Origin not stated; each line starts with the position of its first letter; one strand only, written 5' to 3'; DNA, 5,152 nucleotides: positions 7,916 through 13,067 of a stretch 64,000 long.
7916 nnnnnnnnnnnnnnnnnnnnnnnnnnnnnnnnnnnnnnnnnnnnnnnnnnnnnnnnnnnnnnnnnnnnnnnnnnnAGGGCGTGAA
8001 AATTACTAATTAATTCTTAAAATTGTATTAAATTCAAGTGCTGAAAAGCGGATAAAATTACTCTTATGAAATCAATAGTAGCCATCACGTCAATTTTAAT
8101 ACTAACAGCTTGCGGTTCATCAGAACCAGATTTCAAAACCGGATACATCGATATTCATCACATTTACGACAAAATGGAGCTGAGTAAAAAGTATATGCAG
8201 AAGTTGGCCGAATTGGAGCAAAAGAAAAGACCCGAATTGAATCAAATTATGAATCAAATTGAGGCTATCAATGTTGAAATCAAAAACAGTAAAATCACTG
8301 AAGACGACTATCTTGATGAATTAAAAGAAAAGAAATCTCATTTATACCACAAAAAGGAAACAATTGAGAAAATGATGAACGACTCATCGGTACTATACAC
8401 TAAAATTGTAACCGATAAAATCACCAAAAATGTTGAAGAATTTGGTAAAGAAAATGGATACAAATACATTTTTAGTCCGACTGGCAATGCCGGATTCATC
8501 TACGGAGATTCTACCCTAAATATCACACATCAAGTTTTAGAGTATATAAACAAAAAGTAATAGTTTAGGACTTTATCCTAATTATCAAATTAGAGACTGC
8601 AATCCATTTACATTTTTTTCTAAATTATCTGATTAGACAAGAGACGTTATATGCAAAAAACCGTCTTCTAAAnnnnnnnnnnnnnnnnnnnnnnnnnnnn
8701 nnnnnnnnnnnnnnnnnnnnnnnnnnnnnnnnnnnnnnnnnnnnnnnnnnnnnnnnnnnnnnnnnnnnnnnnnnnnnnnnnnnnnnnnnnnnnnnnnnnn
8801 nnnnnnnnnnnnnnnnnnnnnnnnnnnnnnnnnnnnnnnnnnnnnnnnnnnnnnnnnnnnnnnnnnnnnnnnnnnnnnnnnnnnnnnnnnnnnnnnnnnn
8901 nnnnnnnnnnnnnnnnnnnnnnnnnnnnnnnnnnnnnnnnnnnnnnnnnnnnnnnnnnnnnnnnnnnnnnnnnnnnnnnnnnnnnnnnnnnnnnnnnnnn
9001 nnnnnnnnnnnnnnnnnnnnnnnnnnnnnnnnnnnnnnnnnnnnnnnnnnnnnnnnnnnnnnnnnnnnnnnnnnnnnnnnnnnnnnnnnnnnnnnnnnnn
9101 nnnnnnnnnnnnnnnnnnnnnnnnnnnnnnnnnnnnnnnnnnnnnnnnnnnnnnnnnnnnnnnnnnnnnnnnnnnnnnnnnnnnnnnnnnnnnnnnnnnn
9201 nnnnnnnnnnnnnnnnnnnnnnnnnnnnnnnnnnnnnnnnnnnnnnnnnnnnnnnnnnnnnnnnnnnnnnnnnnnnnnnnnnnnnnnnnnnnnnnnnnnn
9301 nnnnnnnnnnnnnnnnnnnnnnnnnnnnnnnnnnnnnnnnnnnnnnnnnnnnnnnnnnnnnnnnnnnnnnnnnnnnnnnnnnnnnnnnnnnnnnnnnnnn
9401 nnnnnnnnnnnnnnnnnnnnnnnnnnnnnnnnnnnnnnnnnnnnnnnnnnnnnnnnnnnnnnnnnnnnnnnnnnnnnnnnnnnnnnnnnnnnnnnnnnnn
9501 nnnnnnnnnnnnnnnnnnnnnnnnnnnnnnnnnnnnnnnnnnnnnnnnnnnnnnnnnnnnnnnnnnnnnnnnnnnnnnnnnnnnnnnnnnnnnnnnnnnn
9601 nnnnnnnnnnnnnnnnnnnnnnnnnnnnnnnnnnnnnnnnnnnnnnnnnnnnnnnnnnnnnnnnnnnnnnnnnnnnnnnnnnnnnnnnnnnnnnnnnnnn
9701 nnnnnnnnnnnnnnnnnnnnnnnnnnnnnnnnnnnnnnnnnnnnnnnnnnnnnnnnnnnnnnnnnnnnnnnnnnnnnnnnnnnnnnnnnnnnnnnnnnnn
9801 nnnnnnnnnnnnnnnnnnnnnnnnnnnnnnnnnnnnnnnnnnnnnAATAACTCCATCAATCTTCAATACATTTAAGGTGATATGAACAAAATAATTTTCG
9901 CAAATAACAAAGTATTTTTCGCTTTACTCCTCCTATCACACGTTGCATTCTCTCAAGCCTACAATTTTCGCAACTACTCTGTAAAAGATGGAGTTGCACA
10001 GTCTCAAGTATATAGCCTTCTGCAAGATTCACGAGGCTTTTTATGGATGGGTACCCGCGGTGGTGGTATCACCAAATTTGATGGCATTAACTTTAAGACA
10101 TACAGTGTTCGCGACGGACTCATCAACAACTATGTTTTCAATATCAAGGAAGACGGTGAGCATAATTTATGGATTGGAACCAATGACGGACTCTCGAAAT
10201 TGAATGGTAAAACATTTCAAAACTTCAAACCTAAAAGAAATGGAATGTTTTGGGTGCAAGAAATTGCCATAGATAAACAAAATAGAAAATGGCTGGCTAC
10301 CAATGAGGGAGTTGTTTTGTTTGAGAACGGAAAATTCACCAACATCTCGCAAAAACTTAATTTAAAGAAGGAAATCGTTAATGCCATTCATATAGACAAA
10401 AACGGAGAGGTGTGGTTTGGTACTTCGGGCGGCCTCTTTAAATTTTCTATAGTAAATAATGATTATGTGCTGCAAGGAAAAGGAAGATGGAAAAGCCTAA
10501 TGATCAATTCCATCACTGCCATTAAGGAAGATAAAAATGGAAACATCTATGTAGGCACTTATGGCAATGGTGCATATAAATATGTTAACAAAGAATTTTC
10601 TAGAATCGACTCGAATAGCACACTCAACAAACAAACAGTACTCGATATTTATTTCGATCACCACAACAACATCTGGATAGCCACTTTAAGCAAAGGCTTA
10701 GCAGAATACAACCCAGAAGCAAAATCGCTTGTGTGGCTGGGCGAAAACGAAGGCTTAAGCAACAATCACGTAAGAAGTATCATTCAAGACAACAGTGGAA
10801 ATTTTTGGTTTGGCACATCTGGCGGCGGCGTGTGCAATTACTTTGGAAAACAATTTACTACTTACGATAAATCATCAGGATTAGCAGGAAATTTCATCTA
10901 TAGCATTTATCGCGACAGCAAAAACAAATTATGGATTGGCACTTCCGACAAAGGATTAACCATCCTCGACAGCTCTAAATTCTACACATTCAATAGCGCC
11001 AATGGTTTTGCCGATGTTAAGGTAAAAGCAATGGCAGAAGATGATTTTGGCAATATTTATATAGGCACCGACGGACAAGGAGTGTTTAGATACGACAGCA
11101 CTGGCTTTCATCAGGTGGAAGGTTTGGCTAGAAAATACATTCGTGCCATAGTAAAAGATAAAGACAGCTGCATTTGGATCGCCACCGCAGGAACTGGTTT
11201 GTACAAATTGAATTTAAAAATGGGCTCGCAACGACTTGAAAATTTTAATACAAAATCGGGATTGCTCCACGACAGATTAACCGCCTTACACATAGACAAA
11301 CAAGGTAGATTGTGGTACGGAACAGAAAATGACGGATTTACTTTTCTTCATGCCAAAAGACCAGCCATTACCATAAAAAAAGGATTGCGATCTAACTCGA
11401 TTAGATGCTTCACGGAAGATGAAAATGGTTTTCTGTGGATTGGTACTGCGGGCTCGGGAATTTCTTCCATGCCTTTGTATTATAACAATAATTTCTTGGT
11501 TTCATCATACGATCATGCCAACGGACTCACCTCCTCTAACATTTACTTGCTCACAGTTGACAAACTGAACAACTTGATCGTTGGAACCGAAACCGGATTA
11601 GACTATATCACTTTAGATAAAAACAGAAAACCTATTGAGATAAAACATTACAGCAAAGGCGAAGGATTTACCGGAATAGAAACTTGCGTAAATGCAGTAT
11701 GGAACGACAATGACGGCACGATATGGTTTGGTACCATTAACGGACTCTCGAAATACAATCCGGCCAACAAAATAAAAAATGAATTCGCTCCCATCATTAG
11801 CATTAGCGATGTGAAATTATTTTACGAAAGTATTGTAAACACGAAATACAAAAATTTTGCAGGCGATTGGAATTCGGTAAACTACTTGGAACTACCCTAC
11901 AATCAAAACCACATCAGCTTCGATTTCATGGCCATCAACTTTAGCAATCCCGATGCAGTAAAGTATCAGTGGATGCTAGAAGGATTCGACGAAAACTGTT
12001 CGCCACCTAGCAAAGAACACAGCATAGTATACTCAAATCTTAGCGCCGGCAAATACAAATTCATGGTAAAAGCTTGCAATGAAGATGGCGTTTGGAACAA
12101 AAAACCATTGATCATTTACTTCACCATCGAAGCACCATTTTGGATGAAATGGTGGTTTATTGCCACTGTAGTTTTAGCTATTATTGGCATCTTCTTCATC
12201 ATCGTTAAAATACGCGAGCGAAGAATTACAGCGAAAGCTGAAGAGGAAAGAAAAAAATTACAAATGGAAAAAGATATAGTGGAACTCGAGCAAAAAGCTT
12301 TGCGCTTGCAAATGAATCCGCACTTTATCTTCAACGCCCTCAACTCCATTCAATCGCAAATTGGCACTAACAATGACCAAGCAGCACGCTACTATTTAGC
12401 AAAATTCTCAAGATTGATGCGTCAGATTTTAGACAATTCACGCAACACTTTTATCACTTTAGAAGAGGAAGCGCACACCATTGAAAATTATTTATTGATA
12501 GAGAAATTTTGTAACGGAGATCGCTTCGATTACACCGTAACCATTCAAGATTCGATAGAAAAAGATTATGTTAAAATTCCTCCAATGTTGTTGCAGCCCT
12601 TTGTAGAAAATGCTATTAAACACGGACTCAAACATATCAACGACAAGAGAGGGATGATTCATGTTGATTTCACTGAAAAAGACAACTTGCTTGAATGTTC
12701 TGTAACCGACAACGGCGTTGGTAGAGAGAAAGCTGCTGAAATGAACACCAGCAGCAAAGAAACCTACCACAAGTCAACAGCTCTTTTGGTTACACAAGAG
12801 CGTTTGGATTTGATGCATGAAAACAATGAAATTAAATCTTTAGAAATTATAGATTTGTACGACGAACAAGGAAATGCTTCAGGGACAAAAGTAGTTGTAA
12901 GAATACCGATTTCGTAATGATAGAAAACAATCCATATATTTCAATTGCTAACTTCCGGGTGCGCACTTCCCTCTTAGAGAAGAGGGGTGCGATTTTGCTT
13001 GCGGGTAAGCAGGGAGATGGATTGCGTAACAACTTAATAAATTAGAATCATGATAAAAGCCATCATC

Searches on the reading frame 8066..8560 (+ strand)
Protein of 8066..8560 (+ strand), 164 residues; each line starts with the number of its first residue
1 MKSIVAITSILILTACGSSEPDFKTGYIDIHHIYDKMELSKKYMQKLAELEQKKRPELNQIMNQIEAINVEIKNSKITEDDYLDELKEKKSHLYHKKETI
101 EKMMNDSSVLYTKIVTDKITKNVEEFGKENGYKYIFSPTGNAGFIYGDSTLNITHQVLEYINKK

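Call 36: search_protein_families(library=pfam, proteins=[window:8066-8560:+], max_evalue=0.0001)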
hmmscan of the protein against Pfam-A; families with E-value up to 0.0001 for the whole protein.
window:8066-8560:+ (164 aa): 1 family
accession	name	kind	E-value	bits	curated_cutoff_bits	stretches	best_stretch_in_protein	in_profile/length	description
PF03938.19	OmpH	-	5.8e-17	62.7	32.4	1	24-160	1-140/141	Outer membrane protein (OmpH-like)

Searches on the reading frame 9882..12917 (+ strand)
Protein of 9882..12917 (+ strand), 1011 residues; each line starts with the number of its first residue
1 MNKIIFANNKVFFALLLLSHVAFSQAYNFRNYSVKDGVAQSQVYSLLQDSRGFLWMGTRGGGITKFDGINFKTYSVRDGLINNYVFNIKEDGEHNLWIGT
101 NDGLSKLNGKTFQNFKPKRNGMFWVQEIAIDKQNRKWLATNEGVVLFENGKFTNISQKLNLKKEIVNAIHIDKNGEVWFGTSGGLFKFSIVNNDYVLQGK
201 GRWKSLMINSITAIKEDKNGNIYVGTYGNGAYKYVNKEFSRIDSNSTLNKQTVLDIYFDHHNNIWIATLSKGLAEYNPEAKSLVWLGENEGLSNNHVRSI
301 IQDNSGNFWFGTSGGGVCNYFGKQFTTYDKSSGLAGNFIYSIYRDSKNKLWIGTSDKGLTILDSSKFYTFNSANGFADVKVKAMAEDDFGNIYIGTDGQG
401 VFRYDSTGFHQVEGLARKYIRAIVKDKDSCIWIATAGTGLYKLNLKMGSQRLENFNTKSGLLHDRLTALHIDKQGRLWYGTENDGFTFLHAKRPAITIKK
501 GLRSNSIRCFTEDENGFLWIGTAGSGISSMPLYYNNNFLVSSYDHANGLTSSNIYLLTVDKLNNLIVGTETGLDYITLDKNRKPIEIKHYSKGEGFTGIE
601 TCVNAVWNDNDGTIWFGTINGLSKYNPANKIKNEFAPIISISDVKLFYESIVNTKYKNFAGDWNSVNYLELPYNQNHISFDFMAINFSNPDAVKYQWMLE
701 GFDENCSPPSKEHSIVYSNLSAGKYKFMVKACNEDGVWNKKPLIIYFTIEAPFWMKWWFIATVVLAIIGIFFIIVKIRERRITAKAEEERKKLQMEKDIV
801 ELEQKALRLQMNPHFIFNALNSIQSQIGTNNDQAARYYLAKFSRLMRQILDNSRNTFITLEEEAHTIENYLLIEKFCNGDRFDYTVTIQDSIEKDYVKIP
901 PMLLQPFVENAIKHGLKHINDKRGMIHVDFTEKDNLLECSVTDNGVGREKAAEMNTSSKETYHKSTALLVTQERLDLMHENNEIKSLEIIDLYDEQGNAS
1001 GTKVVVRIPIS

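Call 36: search_protein_families(library=pfam, proteins=[window:9882-12917:+], max_evalue=0.0001)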
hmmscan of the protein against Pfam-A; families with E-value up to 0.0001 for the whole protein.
window:9882-12917:+ (1011 aa): 5 families
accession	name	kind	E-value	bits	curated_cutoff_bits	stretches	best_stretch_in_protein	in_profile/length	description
PF07494.17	Reg_prop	-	1.5e-62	199.9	20.4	3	333-355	1-23/24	Two component regulator propeller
PF06580.19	His_kinase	-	2.6e-21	76.1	25.2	1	803-882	2-81/81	Histidine kinase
PF07495.19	Y_Y_Y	-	1.9e-15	57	26.6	1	686-749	1-64/65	Y_Y_Y domain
PF08450.18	SGL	-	1.8e-07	31.4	26.3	0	117-183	40-105/246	SMP-30/Gluconolactonase/LRE-like region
PF23748.1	Beta-prop_LRRK2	-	4e-06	26.5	26.9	0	34-66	267-299/359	LRRK2 beta propeller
